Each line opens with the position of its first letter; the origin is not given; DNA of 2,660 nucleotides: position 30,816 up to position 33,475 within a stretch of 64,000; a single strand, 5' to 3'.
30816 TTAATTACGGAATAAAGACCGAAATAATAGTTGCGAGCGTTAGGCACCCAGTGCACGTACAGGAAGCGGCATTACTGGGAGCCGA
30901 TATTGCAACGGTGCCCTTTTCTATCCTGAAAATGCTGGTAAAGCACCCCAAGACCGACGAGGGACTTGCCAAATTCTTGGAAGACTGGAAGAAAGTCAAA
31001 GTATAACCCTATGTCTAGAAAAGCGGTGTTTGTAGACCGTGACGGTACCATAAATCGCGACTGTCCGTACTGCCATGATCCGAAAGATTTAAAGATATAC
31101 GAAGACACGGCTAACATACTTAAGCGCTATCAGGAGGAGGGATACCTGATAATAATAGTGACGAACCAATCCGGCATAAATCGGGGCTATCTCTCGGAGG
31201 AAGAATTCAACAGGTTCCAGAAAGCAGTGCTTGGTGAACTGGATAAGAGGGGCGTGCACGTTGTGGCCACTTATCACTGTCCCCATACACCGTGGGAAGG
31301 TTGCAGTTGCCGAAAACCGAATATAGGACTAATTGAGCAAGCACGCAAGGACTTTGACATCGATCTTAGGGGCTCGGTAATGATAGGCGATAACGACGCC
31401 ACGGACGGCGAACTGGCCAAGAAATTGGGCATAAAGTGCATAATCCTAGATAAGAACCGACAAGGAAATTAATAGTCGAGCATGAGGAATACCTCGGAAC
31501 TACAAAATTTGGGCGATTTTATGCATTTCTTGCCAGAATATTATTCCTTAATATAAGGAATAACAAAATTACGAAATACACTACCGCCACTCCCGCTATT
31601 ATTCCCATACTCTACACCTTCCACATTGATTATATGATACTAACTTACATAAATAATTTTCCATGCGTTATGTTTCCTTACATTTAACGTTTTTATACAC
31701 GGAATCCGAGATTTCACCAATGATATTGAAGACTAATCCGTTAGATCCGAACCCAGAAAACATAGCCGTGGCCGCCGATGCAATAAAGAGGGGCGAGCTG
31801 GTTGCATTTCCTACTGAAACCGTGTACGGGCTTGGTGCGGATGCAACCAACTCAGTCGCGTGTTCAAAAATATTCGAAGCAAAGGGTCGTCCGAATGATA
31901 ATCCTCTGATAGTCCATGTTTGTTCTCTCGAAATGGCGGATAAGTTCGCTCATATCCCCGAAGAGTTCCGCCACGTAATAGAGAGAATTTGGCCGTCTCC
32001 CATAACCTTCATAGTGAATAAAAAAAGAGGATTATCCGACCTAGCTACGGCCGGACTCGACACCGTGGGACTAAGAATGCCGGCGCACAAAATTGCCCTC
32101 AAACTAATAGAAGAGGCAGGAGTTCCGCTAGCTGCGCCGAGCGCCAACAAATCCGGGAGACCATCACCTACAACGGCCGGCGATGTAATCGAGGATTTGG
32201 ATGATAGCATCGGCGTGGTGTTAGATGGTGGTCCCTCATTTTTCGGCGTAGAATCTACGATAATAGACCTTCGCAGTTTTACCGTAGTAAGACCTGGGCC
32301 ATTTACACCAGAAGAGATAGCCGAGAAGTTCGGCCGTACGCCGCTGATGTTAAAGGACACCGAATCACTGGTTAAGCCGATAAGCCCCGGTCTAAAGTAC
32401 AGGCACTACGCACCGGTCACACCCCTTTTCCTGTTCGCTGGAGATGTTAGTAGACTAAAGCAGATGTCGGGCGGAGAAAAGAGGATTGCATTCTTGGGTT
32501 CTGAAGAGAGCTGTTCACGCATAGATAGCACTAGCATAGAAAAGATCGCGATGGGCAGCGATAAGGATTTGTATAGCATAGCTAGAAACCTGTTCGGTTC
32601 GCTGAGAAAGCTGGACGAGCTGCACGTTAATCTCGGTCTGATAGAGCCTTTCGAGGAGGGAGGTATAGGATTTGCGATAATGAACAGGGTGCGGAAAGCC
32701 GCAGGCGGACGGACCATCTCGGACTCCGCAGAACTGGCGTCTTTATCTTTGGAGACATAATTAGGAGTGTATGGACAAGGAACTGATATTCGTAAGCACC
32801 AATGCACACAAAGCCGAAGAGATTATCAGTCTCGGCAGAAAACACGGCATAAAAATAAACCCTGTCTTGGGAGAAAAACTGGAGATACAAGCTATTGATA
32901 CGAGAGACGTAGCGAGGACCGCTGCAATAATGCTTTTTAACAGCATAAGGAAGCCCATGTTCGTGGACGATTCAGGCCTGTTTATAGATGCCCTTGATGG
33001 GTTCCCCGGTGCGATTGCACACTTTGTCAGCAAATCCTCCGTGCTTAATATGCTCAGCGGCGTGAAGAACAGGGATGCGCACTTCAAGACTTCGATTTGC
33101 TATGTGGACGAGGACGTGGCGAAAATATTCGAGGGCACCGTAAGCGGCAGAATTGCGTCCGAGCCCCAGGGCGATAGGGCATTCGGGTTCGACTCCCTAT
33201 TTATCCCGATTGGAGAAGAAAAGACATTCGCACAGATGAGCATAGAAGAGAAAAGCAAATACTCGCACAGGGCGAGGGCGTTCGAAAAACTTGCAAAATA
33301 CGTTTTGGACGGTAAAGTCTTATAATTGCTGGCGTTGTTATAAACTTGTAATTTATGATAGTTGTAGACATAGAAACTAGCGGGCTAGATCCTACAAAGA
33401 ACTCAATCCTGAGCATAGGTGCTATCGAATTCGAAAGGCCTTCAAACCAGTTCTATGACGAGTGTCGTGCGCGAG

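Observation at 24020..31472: Heptose-glycan cluster with its own sedoheptulose-7-phosphate supply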

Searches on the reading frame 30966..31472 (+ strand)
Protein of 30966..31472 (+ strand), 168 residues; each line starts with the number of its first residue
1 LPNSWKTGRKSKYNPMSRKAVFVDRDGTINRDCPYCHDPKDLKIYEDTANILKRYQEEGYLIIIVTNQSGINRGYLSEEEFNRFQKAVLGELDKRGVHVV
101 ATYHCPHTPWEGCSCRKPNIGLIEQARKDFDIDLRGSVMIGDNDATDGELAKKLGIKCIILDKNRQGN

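Call 3: search_protein_families(library=pfam, proteins=[window:30966-31472:+], max_evalue=0.001)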
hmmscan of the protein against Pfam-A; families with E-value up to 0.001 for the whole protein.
window:30966-31472:+ (168 aa): 5 families
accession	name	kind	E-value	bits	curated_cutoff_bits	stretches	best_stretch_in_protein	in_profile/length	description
PF13242.12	Hydrolase_like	-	2.9e-09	37.1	22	1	115-161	2-48/75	HAD-hyrolase-like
PF08645.17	PNK3P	-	4.4e-09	36.7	22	1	36-143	21-126/161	Polynucleotide kinase 3 phosphatase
PF13419.12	HAD_2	-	7.6e-08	33.1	23.8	1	116-160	134-177/178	Haloacid dehalogenase-like hydrolase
PF00702.32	Hydrolase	-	6.7e-05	23.8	26.4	1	42-155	97-191/191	haloacid dehalogenase-like hydrolase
PF24694.1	LNS2_PITM1-3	-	0.00093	19.7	27.7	0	23-72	3-50/124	PITM 1-3, LNS2 domain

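Call 4: search_protein_families(library=ncbifam, proteins=[window:30966-31472:+], max_evalue=0.001)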
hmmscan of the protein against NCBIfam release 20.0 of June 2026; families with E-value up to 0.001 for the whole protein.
window:30966-31472:+ (168 aa): 13 families
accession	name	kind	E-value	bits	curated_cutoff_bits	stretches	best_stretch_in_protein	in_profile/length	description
TIGR01656.1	Histidinol-ppas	subfamily_domain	1.3e-42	145.2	84.15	1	19-159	1-143/149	histidinol-phosphate phosphatase domain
NF006506.0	PRK08942.1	equivalog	4.3e-41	140.4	178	1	17-161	2-146/182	D-glycero-beta-D-manno-heptose 1,7-bisphosphate 7-phosphatase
TIGR01662.1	HAD-SF-IIIA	subfamily_domain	8.2e-38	129.7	44.6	1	19-161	1-138/141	HAD-IIIA family hydrolase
NF050049.1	HBPPhtaseGmhB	domain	1.5e-37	129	250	1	16-162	1-144/171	D-glycero-alpha-D-manno-heptose-1,7-bisphosphate 7-phosphatase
TIGR00213.1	GmhB_yaeD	subfamily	2.3e-33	115.4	149.6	1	19-154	2-144/176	D-glycero-beta-D-manno-heptose 1,7-bisphosphate 7-phosphatase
NF003937.0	PRK05446.1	equivalog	8e-27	94.2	443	1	16-164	1-151/355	bifunctional histidinol-phosphatase/imidazoleglycerol-phosphate dehydratase HisB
TIGR01261.1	hisB_Nterm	equivalog_domain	7.1e-24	84.1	140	1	19-164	2-149/161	histidinol-phosphatase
NF005264.0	PRK06769.1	equivalog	1.8e-21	76.7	217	1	17-160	3-135/175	HAD-IIIA family hydrolase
TIGR01664.1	DNA-3'-Pase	equivalog_domain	3.7e-10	40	107.65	1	22-144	17-137/167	DNA 3'-phosphatase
TIGR02253.1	CTE7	subfamily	2.4e-07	30.8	169.75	1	114-166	147-199/221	TIGR02253 family HAD-type hydrolase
TIGR01663.1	PNK-3'Pase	equivalog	6.9e-07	28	502.8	1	24-94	170-244/520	bifunctional polynucleotide phosphatase/kinase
TIGR01668.1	YqeG_hyp_ppase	hypoth_equivalog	1.6e-05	24.5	89.1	1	19-161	26-135/170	YqeG family HAD IIIA-type phosphatase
TIGR02252.1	DREG-2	subfamily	0.00062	19.6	155.2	0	114-159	157-202/203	HAD hydrolase, REG-2-like, family IA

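Call 18: find_homologous_proteins(query=window:31011-31472:+, max_evalue=1e-8)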
Query window:31011-31472:+ (153 aa): 1171 proteins with E <= 1e-8 among 1231 candidates; the best 120 are listed.
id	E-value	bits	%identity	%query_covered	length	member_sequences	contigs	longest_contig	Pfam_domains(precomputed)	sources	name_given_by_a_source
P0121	2.6e-100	351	99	100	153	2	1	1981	PF13419.13,PF00702.33,PF08645.18,PF13242.13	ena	-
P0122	1.5e-58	215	63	94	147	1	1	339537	PF08645.18,PF13242.13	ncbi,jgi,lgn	-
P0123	3.7e-58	214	61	97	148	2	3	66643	PF13419.13,PF00702.33,PF08645.18,PF13242.13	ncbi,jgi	ncbi:MAG: D-glycero-alpha-D-manno-heptose-1,7-bisphosphate 7-phosphatase [Thermoplasmata archaeon]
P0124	4.9e-58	213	60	97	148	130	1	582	PF13419.13,PF08645.18,PF13242.13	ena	-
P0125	1.4e-57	212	64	93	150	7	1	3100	PF13419.13,PF00702.33,PF08645.18,PF13242.13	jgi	-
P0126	1.6e-57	212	60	95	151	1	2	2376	PF00702.33,PF08645.18,PF13242.13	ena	-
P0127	2.1e-57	211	60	95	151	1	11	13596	PF00702.33,PF08645.18,PF13242.13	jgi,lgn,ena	jgi:histidinol-phosphate phosphatase family protein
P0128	3.1e-57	211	60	95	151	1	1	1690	PF00702.33,PF08645.18,PF13242.13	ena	-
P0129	4.6e-57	210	59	97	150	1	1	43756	PF08645.18,PF13242.13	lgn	-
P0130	6.1e-57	210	61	96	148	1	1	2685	PF08645.18,PF13242.13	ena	-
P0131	6.4e-57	210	56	97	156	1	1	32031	PF08645.18,PF13242.13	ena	-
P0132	7.8e-57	209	60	95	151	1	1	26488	PF00702.33,PF08645.18,PF13242.13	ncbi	-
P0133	8.3e-57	209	60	95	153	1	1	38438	PF00702.33,PF08645.18,PF13242.13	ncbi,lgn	-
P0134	9.2e-57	209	60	95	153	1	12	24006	PF00702.33,PF08645.18,PF13242.13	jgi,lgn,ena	-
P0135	1.0e-56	209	60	95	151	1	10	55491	PF00702.33,PF08645.18,PF13242.13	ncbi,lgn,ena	-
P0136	1.1e-56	209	60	95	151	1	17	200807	PF00702.33,PF08645.18,PF13242.13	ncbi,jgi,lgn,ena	ncbi:MAG: HAD family hydrolase [Thermoplasmataceae archaeon]|jgi:histidinol-phosphate phosphatase fa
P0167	5.6e-55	203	64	90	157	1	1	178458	PF08645.18,PF13242.13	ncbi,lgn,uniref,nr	ncbi:HAD family hydrolase [Thermoplasma sp.]|uniref:HAD family hydrolase n=1 Tax=Thermoplasma sp. Ta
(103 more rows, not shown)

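Call 19: find_encoding_contigs(protein=P0167, flank=8000, max_places=1)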
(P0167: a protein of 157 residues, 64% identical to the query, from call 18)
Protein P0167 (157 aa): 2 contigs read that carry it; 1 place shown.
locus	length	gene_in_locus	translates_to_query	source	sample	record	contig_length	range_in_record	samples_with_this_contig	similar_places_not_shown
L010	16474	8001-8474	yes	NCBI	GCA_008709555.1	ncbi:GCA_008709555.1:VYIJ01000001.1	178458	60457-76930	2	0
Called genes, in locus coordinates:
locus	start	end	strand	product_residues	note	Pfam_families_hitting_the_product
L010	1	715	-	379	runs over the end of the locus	PF02589:LUD_dom, PF13534:Fer4_17 (faint), PF13183:Fer4_8, PF13237:Fer4_10 (faint), PF12838:Fer4_7 (faint)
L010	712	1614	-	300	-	PF02754:CCG (faint)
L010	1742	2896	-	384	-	PF00037:Fer4 (faint), PF12797:Fer4_2 (faint), PF12838:Fer4_7, PF13183:Fer4_8, PF13187:Fer4_9 (weak), PF13237:Fer4_10 (weak), PF13534:Fer4_17 (weak), PF02754:CCG (faint)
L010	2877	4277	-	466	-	PF01565:FAD_binding_4, PF02913:FAD-oxidase_C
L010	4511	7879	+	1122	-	PF08308:PEGA (faint)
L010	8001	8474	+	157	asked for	PF08645:PNK3P, PF13242:Hydrolase_like (weak)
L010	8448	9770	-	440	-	PF22641:TiaS_TCKD, PF08489:TiaS_FLD, PF23783:Zn_ribbon_TiaS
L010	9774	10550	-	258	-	PF01255:Prenyltransf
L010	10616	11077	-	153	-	-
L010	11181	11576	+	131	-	-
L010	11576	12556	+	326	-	PF12802:MarR_2 (weak)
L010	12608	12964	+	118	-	-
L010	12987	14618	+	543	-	PF03483:B3_4 (weak), PF03484:B5, PF17759:tRNA_synthFbeta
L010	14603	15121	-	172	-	PF00132:Hexapep (weak), PF25087:GMPPB_C (faint), PF14602:Hexapep_2 (faint), PF25084:LbH_EIF2B (weak), PF00132:Hexapep (weak)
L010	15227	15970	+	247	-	PF01917:Flagellin_arch-type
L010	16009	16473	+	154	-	PF05377:FlaC_arch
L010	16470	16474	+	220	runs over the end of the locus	PF04659:Arch_fla_DE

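Call 20: find_encoding_contigs(protein=P0122, flank=8000, max_places=1)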
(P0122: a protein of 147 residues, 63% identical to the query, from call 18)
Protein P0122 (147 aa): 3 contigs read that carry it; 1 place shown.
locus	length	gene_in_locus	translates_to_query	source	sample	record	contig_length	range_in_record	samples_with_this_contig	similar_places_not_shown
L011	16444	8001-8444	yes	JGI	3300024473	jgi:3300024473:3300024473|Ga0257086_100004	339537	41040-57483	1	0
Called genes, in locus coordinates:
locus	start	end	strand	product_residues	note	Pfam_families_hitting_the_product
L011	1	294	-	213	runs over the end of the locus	PF08843:AbiEii (faint)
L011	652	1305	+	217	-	PF08843:AbiEii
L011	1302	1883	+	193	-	-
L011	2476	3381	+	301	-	PF00005:ABC_tran, PF13304:AAA_21 (faint)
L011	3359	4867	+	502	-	PF12679:ABC2_membrane_2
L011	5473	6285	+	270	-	-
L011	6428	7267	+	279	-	PF00005:ABC_tran, PF13175:AAA_15 (faint), PF13304:AAA_21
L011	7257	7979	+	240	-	PF01061:ABC2_membrane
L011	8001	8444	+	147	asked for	PF08645:PNK3P (weak), PF13242:Hydrolase_like (weak)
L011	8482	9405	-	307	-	PF19020:Ta1207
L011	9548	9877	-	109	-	PF02656:DUF202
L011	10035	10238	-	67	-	-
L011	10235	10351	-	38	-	-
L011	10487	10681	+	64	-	-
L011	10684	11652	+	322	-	PF01972:SDH_protease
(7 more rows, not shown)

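Call 21: find_encoding_contigs(protein=P0136, flank=8000, max_places=1)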
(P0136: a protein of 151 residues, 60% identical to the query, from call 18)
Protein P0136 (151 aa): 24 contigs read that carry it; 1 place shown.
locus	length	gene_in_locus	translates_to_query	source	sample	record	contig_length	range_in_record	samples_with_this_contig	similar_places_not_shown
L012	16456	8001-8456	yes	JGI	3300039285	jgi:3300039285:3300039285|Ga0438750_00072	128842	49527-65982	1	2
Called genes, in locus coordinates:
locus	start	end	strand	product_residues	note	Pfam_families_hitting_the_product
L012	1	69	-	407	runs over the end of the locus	PF00180:Iso_dh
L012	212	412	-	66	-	-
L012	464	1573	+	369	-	PF00709:Adenylsucc_synt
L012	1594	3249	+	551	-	PF17391:Urocanase_N, PF01175:Urocanase, PF17392:Urocanase_C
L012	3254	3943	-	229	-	-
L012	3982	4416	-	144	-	PF01978:TrmB (faint), PF09339:HTH_IclR (weak), PF12802:MarR_2 (faint), PF13404:HTH_AsnC-type, PF13412:HTH_24, PF01037:AsnC_trans_reg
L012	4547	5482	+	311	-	PF00152:tRNA-synt_2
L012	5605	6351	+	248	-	-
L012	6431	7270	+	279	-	PF02463:SMC_N (faint), PF00005:ABC_tran, PF13175:AAA_15 (weak), PF13304:AAA_21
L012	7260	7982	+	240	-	PF01061:ABC2_membrane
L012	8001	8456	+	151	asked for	PF08645:PNK3P, PF00702:Hydrolase (weak), PF13242:Hydrolase_like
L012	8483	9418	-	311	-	PF19020:Ta1207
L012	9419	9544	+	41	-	-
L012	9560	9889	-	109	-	PF02656:DUF202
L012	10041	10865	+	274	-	PF01904:DUF72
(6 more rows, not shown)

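Call 22: find_encoding_contigs(protein=P0129, flank=10000, max_places=1)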
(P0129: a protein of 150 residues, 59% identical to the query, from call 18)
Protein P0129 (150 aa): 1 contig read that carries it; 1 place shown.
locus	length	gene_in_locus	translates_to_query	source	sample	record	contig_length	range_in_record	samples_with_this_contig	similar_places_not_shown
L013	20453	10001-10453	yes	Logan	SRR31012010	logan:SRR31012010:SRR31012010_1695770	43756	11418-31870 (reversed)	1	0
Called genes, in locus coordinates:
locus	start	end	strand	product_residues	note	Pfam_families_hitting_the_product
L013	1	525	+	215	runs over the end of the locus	PF04967:HTH_10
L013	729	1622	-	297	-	PF00005:ABC_tran, PF13304:AAA_21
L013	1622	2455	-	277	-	PF12679:ABC2_membrane_2, PF12698:ABC2_membrane_3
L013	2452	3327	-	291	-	-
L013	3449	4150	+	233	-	PF01817:CM_2 (faint)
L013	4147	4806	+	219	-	-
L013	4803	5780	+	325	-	PF00793:DAHP_synth_1, PF03102:NeuB (weak)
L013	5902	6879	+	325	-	-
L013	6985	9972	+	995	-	-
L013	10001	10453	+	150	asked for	PF08645:PNK3P, PF13242:Hydrolase_like (faint)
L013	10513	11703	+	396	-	PF00534:Glycos_transf_1, PF13692:Glyco_trans_1_4, PF13524:Glyco_trans_1_2 (weak)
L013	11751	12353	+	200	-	PF02585:PIG-L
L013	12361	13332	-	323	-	PF01636:APH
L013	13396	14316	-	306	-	PF12840:HTH_20 (weak), PF01022:HTH_5 (faint), PF01978:TrmB (faint), PF05124:S_layer_C (weak)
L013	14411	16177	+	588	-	PF13230:GATase_4 (weak), PF13522:GATase_6, PF13537:GATase_7, PF01380:SIS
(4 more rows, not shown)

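Call 23: find_encoding_contigs(protein=P0131, flank=10000, max_places=1)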
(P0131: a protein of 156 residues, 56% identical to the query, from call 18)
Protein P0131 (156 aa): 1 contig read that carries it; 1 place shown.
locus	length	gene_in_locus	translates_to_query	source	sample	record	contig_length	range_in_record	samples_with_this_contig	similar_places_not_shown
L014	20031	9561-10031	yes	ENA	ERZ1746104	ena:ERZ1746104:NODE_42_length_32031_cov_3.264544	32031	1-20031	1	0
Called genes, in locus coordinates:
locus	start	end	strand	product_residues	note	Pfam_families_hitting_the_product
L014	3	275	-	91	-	?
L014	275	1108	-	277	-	PF12679:ABC2_membrane_2, PF12698:ABC2_membrane_3 (weak)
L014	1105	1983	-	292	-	-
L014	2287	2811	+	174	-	PF01817:CM_2 (weak)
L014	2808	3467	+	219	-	-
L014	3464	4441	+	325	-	PF00793:DAHP_synth_1, PF03102:NeuB (weak)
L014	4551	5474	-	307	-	PF13641:Glyco_tranf_2_3 (weak), PF00535:Glycos_transf_2, PF13632:Glyco_trans_2_3 (weak)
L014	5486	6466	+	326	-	-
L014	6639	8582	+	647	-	-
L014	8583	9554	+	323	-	-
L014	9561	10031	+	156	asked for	PF08645:PNK3P, PF13242:Hydrolase_like (weak)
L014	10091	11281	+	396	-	PF20706:GT4-conflict (faint), PF00534:Glycos_transf_1, PF13692:Glyco_trans_1_4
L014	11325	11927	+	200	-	PF02585:PIG-L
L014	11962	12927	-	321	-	PF01636:APH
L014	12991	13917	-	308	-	PF01022:HTH_5 (faint), PF01978:TrmB (weak), PF12840:HTH_20, PF13412:HTH_24 (weak), PF05124:S_layer_C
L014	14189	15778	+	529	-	PF13522:GATase_6, PF13537:GATase_7, PF01380:SIS, PF13580:SIS_2 (faint), PF01380:SIS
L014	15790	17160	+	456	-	PF02878:PGM_PMM_I, PF02879:PGM_PMM_II, PF02880:PGM_PMM_III, PF00408:PGM_PMM_IV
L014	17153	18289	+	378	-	PF00483:NTP_transferase, PF12804:NTP_transf_3, PF13527:Acetyltransf_9, PF00583:Acetyltransf_1, PF13673:Acetyltransf_10, PF13508:Acetyltransf_7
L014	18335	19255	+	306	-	-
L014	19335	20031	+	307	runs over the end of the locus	PF03069:FmdA_AmdA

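Call 29: search_solved_structures(query=window:31011-31472:+, max_evalue=0.00001, show_alignments=3)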
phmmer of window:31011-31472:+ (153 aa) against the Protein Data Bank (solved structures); distinct sequences matched with E-value up to 0.00001: 7.
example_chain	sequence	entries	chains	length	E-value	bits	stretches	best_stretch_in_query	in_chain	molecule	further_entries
3l8e_A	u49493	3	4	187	2.1e-22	82.9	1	4-145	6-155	D,D-heptose 1,7-bisphosphate phosphatase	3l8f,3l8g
2gmw_A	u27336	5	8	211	3e-22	82.4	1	4-145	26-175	D,D-heptose 1,7-bisphosphate phosphatase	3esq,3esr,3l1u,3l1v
2fpr_A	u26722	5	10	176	5.3e-18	68.5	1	2-148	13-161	Histidine biosynthesis bifunctional protein hisB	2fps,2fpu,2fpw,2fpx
3l8h_A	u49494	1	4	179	9.2e-18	67.8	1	4-132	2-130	Putative haloacid dehalogenase-like hydrolase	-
4pnh_A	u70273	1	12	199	9.4e-17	64.5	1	2-140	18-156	D,D-heptose 1,7-bisphosphate phosphatase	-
2o2x_A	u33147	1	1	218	1e-15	61.1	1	5-141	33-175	hypothetical protein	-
1yj5_A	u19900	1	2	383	9.9e-06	28.7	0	9-128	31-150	5' polynucleotide kinase-3' phosphatase catalytic domain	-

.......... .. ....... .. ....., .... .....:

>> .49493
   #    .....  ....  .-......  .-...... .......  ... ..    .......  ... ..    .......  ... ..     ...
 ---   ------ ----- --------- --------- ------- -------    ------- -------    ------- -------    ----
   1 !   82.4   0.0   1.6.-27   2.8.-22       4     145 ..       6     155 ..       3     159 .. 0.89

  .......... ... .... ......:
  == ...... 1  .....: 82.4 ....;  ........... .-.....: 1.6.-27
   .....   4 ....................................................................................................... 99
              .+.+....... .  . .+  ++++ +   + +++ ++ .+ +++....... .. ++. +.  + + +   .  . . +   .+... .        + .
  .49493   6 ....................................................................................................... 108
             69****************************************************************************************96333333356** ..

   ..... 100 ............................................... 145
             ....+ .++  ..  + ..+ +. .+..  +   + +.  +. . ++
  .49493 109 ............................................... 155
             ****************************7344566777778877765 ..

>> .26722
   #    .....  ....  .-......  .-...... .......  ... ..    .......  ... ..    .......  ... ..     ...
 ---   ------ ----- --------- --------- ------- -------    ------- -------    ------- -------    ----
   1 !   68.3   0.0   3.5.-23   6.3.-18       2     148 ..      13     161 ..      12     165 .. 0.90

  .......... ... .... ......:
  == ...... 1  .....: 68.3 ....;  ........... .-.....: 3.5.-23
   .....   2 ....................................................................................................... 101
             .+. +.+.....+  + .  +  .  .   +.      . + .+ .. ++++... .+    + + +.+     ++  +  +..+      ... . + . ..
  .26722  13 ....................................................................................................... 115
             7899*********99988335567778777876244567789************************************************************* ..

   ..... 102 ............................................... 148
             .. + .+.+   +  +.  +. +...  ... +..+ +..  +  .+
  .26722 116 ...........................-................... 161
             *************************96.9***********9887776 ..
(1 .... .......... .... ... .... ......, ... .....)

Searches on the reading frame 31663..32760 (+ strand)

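Call 8: search_protein_families(library=pfam, proteins=[window:31663-32760:+], max_evalue=0.001)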
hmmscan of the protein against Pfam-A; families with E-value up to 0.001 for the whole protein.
window:31663-32760:+ (365 aa): 2 families
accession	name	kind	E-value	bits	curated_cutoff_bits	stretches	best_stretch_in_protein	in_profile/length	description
PF01300.24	Sua5_yciO_yrdC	-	3e-58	196.7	25.1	1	40-212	2-178/178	Telomere recombination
PF03481.19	Sua5_C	-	9.9e-28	97.8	22.9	1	215-348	2-136/136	Threonylcarbamoyl-AMP synthase, C-terminal domain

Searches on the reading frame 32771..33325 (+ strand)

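Call 8: search_protein_families(library=pfam, proteins=[window:32771-33325:+], max_evalue=0.001)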
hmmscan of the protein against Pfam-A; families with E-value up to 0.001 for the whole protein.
window:32771-33325:+ (184 aa): 1 family
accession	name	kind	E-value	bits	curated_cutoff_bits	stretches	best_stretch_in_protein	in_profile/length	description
PF01725.21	Ham1p_like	-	1.7e-43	149.1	22.5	1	5-177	1-186/186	Ham1 family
